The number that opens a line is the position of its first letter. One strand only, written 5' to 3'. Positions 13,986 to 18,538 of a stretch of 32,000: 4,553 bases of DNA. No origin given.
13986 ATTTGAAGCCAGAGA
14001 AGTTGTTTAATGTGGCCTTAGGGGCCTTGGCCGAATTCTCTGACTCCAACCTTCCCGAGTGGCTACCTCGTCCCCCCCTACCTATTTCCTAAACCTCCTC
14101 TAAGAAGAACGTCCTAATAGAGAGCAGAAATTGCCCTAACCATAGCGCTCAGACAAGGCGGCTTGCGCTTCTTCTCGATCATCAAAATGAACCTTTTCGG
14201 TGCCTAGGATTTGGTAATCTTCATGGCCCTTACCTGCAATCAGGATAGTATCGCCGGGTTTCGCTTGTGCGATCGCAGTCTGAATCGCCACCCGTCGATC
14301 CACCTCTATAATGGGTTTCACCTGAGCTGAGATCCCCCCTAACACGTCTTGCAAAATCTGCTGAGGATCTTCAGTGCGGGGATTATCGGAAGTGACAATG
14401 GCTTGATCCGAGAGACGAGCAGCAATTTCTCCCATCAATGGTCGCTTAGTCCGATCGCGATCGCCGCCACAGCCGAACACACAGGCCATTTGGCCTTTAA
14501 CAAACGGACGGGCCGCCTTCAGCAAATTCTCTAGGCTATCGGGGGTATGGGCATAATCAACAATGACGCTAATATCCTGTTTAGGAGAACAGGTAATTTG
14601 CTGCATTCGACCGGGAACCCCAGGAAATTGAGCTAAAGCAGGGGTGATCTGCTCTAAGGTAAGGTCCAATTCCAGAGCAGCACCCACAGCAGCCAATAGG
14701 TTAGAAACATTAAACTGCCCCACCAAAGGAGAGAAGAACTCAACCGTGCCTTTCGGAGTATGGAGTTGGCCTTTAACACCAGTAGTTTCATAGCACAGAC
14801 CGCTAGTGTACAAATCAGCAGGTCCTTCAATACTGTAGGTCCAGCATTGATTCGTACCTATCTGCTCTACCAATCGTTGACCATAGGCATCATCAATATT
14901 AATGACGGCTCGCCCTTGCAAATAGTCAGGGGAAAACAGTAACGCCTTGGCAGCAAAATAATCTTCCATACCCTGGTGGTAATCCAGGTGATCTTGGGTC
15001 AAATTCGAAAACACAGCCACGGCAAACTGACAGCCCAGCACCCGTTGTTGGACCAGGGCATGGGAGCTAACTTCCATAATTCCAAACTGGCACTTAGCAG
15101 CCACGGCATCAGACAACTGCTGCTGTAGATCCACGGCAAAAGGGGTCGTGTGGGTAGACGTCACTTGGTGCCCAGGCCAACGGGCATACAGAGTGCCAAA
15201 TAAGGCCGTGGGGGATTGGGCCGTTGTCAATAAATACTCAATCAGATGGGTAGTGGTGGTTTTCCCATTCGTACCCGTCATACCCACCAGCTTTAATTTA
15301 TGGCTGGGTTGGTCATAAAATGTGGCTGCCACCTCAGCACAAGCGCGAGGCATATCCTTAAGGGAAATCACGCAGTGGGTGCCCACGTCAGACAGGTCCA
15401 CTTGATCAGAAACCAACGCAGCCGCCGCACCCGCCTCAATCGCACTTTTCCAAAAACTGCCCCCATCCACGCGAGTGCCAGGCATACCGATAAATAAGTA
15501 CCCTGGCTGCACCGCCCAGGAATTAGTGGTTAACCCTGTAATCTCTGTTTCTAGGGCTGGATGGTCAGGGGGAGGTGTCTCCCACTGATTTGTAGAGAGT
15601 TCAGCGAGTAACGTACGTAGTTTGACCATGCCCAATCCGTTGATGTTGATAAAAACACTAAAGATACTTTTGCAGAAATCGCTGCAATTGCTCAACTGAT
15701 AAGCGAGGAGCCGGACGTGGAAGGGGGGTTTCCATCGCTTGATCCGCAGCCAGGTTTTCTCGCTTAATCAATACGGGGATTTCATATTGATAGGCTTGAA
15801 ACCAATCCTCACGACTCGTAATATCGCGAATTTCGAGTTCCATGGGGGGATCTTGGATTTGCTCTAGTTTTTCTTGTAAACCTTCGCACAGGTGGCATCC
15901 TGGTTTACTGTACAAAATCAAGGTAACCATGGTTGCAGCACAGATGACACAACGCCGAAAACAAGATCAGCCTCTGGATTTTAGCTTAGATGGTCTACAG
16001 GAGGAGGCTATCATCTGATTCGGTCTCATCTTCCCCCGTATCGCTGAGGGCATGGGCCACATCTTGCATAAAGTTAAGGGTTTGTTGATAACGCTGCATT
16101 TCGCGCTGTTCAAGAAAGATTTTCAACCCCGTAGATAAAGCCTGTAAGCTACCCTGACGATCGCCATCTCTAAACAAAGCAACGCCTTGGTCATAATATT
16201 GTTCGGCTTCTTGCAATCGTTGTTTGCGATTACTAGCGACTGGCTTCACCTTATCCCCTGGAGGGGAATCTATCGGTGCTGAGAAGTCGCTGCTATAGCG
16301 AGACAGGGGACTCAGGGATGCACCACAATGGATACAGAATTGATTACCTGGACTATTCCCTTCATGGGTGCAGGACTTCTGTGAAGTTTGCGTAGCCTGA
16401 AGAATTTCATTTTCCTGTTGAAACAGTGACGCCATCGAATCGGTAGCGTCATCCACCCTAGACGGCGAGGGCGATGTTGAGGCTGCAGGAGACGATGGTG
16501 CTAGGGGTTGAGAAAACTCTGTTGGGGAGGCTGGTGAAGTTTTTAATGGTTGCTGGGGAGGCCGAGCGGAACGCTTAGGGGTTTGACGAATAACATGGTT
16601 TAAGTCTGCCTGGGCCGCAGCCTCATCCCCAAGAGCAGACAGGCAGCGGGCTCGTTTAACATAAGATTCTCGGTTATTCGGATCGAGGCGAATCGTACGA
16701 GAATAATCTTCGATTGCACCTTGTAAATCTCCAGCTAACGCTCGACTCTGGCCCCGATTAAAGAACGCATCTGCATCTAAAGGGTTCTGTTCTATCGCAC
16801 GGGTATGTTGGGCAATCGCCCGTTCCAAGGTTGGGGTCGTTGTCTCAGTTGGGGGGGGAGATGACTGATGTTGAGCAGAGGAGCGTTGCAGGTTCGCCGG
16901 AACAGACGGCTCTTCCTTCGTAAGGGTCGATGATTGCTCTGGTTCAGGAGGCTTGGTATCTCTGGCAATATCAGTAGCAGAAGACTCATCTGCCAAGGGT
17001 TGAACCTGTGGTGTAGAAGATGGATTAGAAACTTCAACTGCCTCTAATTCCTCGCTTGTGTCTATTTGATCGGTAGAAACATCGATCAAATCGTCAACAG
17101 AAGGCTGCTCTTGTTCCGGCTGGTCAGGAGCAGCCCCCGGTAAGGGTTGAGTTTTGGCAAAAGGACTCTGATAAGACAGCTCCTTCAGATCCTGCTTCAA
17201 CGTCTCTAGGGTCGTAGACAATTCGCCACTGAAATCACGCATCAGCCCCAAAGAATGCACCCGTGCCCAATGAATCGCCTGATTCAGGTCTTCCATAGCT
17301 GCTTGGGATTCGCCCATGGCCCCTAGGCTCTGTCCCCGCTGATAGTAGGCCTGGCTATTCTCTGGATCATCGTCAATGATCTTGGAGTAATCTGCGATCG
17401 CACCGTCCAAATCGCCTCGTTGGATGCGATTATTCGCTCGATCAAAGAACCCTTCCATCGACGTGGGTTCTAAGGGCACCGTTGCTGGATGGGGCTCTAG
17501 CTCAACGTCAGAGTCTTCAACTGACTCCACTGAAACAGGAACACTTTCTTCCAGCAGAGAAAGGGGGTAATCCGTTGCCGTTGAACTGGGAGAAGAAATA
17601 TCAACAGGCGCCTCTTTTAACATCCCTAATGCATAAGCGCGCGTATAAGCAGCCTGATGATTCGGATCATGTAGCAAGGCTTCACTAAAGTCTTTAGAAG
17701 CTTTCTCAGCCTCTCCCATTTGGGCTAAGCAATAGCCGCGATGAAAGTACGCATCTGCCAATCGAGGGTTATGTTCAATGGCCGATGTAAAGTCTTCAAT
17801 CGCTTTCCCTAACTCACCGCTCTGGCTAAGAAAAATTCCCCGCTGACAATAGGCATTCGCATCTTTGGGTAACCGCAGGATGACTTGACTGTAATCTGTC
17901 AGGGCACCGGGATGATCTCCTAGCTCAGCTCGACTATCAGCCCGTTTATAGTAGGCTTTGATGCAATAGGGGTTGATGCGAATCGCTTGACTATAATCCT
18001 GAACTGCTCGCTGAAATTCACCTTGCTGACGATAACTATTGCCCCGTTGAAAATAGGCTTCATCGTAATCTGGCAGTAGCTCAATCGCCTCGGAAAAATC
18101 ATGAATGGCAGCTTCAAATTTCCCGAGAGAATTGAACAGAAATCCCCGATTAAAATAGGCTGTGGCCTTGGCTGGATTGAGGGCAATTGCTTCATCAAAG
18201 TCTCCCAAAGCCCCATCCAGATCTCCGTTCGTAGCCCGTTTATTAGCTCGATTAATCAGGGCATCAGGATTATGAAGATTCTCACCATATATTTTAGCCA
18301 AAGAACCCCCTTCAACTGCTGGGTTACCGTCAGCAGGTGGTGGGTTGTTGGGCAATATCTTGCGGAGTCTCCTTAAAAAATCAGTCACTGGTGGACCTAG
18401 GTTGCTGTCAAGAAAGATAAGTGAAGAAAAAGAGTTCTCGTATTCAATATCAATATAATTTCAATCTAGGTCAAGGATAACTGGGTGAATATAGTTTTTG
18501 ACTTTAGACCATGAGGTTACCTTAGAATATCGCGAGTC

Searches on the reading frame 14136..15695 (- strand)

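Call 81: search_protein_families(library=pfam, proteins=[window:14136-15695:-], max_evalue=0.00001)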
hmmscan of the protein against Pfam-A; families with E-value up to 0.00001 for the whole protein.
window:14136-15695:- (519 aa): 3 families
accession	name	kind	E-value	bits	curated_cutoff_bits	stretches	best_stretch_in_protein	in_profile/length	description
PF08245.18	Mur_ligase_M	-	4.5e-55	187.1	24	1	140-340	2-200/200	Mur ligase middle domain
PF02875.26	Mur_ligase_C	-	6e-35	121.3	28.4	1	362-490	1-127/127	Mur ligase, glutamate ligase domain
PF01225.30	Mur_ligase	-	2.3e-11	44.4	21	1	51-127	1-95/95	Mur ligase family, catalytic domain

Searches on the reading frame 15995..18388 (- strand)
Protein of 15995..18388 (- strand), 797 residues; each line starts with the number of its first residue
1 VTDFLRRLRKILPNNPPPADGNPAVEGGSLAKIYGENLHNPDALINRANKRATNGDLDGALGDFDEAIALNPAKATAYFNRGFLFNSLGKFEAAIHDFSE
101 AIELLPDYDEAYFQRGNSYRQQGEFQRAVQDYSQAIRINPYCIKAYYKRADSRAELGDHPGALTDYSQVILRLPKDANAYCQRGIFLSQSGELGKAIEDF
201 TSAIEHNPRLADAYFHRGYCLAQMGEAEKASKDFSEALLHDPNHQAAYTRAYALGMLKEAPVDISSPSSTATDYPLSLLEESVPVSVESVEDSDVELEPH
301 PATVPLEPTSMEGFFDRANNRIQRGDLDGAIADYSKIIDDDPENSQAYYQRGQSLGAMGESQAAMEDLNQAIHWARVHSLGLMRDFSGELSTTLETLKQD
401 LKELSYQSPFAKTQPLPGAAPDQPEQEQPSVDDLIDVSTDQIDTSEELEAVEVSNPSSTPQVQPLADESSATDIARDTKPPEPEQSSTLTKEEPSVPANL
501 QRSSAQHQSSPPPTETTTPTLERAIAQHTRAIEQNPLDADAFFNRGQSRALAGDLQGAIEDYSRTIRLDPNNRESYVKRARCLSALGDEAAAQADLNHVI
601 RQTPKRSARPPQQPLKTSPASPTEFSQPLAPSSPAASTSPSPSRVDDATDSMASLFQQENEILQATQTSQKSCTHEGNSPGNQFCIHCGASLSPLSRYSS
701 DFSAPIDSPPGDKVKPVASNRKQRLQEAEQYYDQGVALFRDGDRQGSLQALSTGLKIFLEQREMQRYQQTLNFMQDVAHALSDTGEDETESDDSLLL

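Call 81: search_protein_families(library=pfam, proteins=[window:15995-18388:-], max_evalue=0.00001)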
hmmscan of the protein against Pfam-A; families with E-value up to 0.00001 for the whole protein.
window:15995-18388:- (797 aa): 19 families
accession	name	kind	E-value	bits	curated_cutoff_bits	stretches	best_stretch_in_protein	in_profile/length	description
PF00515.34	TPR_1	-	4.1e-63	207.3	27.8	4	110-141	2-33/34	Tetratricopeptide repeat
PF07719.23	TPR_2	-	4.1e-54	176.7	27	1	110-140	2-32/34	Tetratricopeptide repeat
PF13414.12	TPR_11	-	2.8e-50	168.2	26.8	3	116-157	1-42/42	TPR repeat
PF13431.12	TPR_17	-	2.4e-41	137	24.4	0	99-130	3-34/34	Tetratricopeptide repeat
PF13181.12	TPR_8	-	5.4e-37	123.2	25.7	0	110-140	2-32/34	Tetratricopeptide repeat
PF13371.12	TPR_9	-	2.7e-32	111.1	35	2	54-109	8-63/73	Tetratricopeptide repeat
PF13432.12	TPR_16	-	1.7e-31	108.7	32.7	2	88-141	10-63/65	Tetratricopeptide repeat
PF13174.12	TPR_6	-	5.2e-24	83.6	26.3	0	110-140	1-31/33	Tetratricopeptide repeat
PF14559.12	TPR_19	-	2.9e-21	76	25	0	552-606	4-58/68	Tetratricopeptide repeat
PF13428.12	TPR_14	-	9e-21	72.7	23.5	0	110-151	2-43/44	Tetratricopeptide repeat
PF13424.12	TPR_12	-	2.6e-17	63.2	30.1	1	75-138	3-74/77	Tetratricopeptide repeat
PF03704.23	BTAD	-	2.2e-08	35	22.1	0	538-594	61-117/146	Bacterial transcriptional activator domain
PF12569.14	NatA_aux_su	-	6.7e-08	32.4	33.3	0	189-237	204-252/515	N-terminal acetyltransferase A, auxiliary subunit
PF25575.1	TPR_BSK1_C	-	9e-08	32.5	42.2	0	90-149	57-117/118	Serine/threonine-protein kinase BSK1-like, TPR repeats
PF14561.12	TPR_20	-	1.3e-06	29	25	0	330-372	7-49/90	Tetratricopeptide repeat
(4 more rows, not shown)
